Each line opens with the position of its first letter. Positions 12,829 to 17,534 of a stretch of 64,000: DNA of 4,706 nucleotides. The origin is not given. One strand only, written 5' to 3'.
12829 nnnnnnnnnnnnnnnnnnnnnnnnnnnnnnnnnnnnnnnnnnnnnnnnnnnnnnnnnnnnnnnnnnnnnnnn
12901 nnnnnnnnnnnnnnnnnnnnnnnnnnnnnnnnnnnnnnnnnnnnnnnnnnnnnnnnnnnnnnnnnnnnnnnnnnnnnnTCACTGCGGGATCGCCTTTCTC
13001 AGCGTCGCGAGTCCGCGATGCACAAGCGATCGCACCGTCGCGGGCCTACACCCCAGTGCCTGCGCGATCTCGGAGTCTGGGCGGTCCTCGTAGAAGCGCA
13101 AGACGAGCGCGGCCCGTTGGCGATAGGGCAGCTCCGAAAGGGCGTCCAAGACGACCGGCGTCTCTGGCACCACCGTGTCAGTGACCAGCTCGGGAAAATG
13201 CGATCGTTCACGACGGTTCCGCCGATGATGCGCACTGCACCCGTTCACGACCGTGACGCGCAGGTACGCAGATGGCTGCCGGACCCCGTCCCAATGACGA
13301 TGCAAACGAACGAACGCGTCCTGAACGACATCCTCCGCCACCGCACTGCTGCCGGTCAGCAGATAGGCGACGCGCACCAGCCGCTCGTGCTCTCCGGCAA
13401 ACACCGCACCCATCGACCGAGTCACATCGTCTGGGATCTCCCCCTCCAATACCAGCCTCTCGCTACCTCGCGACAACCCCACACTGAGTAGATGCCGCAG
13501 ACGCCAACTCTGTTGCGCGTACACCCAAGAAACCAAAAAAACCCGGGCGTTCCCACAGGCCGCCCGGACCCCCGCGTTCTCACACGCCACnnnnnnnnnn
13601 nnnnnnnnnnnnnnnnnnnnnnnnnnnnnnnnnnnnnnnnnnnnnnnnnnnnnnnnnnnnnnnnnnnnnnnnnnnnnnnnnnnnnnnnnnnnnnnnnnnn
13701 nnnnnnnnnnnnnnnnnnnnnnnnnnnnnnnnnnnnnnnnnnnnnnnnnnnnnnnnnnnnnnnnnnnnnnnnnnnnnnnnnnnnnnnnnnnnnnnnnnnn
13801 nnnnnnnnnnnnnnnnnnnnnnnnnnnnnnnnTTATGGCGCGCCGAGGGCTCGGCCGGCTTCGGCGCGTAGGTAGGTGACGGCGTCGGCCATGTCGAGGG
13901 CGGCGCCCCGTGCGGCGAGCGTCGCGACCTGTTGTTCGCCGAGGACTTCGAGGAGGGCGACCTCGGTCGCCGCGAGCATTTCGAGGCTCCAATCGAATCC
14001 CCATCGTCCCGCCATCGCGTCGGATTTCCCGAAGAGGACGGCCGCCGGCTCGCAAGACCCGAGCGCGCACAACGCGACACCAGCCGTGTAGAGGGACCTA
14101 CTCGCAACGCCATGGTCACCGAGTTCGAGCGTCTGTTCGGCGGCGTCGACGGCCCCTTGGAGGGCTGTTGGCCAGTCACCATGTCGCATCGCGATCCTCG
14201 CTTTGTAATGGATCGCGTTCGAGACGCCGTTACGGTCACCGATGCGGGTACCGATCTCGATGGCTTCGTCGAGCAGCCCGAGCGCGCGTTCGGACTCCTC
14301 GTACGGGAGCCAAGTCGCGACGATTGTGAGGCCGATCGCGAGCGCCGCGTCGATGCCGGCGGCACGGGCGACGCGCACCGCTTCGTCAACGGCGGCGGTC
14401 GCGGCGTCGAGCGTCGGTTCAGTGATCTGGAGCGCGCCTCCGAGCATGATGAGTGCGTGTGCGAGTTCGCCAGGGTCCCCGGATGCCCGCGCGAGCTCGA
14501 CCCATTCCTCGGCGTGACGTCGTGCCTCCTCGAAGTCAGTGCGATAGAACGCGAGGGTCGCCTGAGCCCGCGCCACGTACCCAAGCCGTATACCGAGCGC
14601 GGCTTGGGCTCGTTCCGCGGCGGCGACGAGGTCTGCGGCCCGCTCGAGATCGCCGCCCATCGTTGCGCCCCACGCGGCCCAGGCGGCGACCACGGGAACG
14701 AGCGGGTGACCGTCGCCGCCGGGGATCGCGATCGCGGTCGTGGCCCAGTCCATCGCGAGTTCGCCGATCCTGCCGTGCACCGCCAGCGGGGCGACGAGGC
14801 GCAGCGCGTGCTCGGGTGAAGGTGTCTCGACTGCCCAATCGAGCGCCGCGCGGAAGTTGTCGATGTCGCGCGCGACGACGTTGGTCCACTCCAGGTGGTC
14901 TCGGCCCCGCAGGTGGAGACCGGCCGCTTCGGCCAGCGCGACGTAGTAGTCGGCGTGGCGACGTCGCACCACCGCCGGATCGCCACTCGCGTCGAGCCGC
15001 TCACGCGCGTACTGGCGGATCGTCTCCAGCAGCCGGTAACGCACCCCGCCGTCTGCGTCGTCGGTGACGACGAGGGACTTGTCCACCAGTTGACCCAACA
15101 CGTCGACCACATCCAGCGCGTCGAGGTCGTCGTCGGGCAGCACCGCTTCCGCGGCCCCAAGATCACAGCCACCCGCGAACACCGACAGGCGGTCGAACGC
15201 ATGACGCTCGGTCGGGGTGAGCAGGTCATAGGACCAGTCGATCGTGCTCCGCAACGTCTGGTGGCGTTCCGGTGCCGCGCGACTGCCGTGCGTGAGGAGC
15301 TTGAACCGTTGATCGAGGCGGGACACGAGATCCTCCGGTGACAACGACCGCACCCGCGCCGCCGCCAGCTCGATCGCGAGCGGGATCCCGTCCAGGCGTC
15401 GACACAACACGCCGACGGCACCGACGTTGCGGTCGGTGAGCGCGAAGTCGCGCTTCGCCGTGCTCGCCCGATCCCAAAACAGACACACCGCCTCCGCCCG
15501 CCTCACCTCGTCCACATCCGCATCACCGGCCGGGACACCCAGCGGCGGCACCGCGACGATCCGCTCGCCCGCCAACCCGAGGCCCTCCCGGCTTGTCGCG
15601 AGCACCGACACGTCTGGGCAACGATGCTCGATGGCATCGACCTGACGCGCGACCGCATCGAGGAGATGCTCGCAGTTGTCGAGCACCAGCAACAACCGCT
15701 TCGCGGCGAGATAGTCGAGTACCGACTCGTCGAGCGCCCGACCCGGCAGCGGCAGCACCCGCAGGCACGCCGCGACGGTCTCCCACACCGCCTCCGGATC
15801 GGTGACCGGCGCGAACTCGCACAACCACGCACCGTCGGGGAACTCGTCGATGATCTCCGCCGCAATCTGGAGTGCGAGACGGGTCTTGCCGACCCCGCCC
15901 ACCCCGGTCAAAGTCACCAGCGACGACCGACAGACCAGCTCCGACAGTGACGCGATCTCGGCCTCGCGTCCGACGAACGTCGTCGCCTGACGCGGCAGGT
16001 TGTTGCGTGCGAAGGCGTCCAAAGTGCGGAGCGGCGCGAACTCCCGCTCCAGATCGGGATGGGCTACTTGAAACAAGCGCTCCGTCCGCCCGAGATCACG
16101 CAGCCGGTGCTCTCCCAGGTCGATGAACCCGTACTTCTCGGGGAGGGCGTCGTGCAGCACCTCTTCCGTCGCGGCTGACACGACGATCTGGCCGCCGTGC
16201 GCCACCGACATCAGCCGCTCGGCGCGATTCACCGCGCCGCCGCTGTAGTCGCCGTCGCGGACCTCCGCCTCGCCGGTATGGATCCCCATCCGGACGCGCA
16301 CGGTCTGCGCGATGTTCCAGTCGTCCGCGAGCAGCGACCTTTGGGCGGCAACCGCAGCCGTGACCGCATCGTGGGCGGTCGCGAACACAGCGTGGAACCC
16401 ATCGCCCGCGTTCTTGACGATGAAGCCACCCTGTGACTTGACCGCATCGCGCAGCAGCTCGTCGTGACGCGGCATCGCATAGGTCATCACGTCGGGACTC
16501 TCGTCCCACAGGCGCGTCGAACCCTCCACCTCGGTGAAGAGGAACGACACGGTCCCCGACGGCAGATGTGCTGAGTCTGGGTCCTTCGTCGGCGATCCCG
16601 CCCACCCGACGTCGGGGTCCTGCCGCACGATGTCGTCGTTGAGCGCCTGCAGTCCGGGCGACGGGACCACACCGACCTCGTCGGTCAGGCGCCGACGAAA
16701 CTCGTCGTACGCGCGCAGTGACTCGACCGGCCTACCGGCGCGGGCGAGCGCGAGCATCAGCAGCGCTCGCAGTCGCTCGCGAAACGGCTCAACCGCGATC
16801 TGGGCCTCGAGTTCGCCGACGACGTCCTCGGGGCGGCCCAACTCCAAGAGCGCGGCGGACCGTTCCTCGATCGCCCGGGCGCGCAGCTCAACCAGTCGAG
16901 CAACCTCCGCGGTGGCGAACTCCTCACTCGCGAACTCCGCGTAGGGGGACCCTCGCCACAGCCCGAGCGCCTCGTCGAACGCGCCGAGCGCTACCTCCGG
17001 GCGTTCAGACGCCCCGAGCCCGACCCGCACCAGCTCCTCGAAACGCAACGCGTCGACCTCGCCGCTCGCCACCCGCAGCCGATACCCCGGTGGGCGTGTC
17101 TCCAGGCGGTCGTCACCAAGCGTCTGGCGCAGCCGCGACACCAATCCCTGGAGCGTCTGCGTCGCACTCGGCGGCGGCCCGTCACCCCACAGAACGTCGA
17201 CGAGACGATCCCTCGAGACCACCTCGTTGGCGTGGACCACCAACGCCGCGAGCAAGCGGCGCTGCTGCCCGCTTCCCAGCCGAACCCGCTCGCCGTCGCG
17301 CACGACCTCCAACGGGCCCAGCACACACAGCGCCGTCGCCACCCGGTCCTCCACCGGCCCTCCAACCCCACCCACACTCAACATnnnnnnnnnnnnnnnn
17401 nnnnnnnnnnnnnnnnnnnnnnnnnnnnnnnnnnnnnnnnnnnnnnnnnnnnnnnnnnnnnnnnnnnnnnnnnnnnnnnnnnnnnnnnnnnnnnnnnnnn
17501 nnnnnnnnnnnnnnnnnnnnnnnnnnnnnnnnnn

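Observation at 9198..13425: ECF sigma factor coupled to a membrane-anchored YVTN beta-propeller plus two secreted paralogous propellers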

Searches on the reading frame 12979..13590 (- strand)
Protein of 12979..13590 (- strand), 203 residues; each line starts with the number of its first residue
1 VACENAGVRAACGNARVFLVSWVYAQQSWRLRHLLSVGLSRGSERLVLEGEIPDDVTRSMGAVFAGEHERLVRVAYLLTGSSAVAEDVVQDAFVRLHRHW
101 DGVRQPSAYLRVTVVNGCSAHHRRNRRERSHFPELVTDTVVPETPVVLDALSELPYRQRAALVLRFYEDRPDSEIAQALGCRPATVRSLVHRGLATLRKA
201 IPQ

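Call 3: search_protein_families(library=pfam, proteins=[window:12979-13590:-], max_evalue=0.01)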
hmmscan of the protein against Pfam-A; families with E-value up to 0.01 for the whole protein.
window:12979-13590:- (203 aa): 4 families
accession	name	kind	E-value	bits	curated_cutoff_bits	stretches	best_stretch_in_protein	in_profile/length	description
PF08281.18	Sigma70_r4_2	-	2.1e-14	53.3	25.7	1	147-197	4-54/54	Sigma-70, region 4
PF04542.20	Sigma70_r2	-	1e-11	44.9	24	1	68-127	6-70/71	Sigma-70 region 2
PF04545.22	Sigma70_r4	-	1.4e-11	44.1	24.1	1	150-199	1-50/50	Sigma-70, region 4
PF13384.12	HTH_23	-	0.00031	20.9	24.6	1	157-192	5-40/50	Homeodomain-like domain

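Call 4: search_protein_families(library=ncbifam, proteins=[window:12979-13590:-], max_evalue=0.01)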
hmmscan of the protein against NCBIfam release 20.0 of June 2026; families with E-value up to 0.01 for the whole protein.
window:12979-13590:- (203 aa): 69 families (the best 25 are shown)
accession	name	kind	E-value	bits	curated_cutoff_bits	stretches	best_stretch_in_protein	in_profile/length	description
TIGR02983.1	SigE-fam_strep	subfamily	9.2e-39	132.9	141.55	1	61-201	9-158/162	SigE family RNA polymerase sigma factor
TIGR02937.1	sigma70-ECF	superfamily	9.5e-20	70.9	42.9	1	69-200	12-164/165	sigma-70 family RNA polymerase sigma factor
NF007214.0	PRK09636.1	subfamily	1.3e-18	67.2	271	1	62-201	8-163/293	RNA polymerase sigma factor SigJ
TIGR02985.1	Sig70_bacteroi1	subfamily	5.8e-17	62.4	126.4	1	62-201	5-162/162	RNA polymerase sigma-70 factor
NF058625.1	sigma_PG0214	equivalog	7e-17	61.7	130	1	68-200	14-160/170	GFO_1088 family ECF-type sigma factor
NF004113.0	PRK05602.1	equivalog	7.2e-17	61.7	208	1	58-201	45-201/211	RNA polymerase sigma factor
NF005448.0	PRK07037.1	equivalog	6.1e-16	58.5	190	1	62-199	16-169/186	RNA polymerase factor sigma-70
NF009176.0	PRK12524.1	equivalog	3.3e-15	56.4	264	1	70-200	38-183/196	RNA polymerase sigma factor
TIGR02957.1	SigX4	subfamily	7.8e-15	54.8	323.25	1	64-200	3-155/281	RNA polymerase sigma-70 factor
NF007225.0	PRK09643.1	equivalog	2.4e-14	53.5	190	1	61-200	30-181/204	RNA polymerase sigma factor SigM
NF007229.0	PRK09647.1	equivalog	6.9e-14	51.7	265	2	146-201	147-202/220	RNA polymerase sigma factor SigE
NF006550.0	PRK09047.1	equivalog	3.4e-13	49.5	173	1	148-201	134-187/194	RNA polymerase sigma factor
NF009190.0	PRK12538.1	equivalog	7.1e-13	48.8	303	1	70-200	75-218/233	RNA polymerase sigma factor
NF007216.0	PRK09638.1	equivalog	1.2e-12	47.9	194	1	60-201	20-174/180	RNA polymerase sigma factor SigY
NF006089.0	PRK08241.1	subfamily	3.4e-12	46.1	240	2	148-199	151-202/343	RNA polymerase subunit sigma-70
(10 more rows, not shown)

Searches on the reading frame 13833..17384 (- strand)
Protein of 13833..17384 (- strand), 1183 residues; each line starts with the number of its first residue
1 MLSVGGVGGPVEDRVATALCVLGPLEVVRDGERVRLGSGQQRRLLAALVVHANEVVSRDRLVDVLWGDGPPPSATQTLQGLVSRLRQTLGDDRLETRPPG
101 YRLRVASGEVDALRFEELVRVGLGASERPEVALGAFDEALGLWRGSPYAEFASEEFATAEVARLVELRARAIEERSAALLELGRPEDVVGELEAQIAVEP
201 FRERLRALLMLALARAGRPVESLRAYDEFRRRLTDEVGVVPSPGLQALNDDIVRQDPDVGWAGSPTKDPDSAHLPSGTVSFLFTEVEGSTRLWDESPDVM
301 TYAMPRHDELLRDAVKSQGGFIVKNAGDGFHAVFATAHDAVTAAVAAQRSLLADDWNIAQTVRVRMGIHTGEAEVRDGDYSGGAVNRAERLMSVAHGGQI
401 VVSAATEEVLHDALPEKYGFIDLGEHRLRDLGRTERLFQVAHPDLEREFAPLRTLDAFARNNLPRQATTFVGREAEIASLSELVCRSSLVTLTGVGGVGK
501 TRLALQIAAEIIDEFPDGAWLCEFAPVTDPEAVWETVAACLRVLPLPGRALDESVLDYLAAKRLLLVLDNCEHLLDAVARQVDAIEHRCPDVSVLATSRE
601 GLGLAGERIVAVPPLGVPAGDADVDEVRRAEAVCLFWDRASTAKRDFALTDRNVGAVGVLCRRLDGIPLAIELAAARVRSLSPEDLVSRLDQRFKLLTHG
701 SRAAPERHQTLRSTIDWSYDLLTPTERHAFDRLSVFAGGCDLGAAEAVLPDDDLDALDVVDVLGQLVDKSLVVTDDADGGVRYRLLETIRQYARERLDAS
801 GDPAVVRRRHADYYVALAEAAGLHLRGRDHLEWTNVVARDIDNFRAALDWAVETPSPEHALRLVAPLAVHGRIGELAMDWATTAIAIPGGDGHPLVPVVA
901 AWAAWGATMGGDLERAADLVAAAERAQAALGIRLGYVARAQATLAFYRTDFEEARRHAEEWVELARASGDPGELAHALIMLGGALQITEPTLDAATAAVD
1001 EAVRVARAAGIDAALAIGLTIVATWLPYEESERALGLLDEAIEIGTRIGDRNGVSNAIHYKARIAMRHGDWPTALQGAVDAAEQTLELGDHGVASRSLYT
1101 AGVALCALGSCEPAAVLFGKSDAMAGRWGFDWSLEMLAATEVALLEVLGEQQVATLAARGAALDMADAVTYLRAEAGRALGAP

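Call 84: search_protein_families(library=pfam, proteins=[window:13833-17384:-], max_evalue=0.001)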
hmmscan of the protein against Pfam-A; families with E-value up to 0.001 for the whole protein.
window:13833-17384:- (1183 aa): 7 families
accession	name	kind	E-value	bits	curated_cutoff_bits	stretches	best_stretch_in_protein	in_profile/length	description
PF03704.23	BTAD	-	2.8e-36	125.5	22.1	1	110-252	1-145/146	Bacterial transcriptional activator domain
PF00211.25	Guanylate_cyc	-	3.3e-12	46.8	21.9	1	276-432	6-172/183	Adenylate and Guanylate cyclase catalytic domain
PF00486.34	Trans_reg_C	-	3.8e-11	43.3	26.2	1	38-103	7-77/77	Transcriptional regulatory protein, C terminal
PF00931.28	NB-ARC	-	8.9e-06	25.6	23.5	1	482-599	14-136/248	NB-ARC domain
PF13191.12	AAA_16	-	1e-05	26.6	32.6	1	469-519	1-52/167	AAA ATPase domain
PF13424.12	TPR_12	-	6.4e-05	23.5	30.1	0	1057-1118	5-68/77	Tetratricopeptide repeat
PF20703.3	nSTAND1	-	0.00012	22.3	27.1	1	453-578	3-131/379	Novel STAND NTPase 1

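Call 95: search_protein_families(library=padloc, proteins=[window:13833-17384:-], max_evalue=0.001)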
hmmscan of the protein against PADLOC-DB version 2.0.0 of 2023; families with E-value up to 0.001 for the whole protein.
window:13833-17384:- (1183 aa): 0 families
